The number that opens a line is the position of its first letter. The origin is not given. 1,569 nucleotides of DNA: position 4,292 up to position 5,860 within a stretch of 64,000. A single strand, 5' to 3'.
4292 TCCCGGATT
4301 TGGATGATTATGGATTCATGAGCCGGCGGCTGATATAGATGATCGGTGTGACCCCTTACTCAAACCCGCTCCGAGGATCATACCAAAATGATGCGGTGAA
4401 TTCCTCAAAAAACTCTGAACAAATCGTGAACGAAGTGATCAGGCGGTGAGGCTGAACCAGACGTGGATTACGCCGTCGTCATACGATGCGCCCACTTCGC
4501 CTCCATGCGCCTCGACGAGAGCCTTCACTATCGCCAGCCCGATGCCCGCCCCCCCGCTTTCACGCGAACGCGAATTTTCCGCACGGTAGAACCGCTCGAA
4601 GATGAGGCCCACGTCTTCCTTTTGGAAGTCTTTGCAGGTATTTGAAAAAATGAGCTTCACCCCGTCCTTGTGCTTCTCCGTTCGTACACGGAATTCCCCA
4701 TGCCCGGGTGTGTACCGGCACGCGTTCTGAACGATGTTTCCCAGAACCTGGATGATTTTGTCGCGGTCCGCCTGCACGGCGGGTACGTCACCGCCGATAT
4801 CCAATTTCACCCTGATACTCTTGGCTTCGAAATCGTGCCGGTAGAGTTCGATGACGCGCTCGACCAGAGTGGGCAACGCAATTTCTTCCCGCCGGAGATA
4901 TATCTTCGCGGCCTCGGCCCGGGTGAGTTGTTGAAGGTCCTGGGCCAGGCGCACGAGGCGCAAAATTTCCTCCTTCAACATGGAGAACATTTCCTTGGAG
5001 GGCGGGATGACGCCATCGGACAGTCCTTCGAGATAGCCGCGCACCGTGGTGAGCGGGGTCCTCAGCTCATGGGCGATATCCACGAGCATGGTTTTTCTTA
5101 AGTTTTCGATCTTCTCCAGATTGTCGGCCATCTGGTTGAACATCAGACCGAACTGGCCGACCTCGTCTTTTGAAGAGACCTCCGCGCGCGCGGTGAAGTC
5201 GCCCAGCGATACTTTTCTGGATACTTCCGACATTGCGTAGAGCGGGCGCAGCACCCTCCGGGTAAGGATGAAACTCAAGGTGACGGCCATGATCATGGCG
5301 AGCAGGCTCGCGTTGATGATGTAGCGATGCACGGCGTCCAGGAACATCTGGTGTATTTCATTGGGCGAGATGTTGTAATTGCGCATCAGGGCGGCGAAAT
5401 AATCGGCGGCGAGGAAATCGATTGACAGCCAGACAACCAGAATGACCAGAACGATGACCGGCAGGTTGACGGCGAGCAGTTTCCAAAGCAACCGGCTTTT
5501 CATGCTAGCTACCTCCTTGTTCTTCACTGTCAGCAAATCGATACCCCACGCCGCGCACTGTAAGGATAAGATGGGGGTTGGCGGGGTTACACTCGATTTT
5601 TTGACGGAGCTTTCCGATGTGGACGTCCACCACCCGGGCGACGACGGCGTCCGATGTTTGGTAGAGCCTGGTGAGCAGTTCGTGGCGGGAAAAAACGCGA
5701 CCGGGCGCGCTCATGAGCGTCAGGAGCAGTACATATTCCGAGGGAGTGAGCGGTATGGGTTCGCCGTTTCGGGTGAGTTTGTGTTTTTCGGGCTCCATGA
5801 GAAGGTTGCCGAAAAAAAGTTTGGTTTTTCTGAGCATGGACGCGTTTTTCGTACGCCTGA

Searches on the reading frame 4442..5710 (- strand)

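Call 59: search_protein_families(library=pfam, proteins=[window:4442-5710:-], max_evalue=0.00001)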
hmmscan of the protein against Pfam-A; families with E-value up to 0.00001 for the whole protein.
window:4442-5710:- (423 aa): 3 families
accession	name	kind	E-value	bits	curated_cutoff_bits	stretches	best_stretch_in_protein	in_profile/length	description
PF02518.31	HATPase_c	-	3.8e-20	72.8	26.4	1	315-411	2-96/111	Histidine kinase-, DNA gyrase B-, and HSP90-like ATPase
PF00512.31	HisKA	-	2.1e-13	50.5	26.9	1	205-267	2-65/66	His Kinase A (phospho-acceptor) domain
PF00672.30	HAMP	-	1.7e-10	41.5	25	1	149-199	2-52/53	HAMP domain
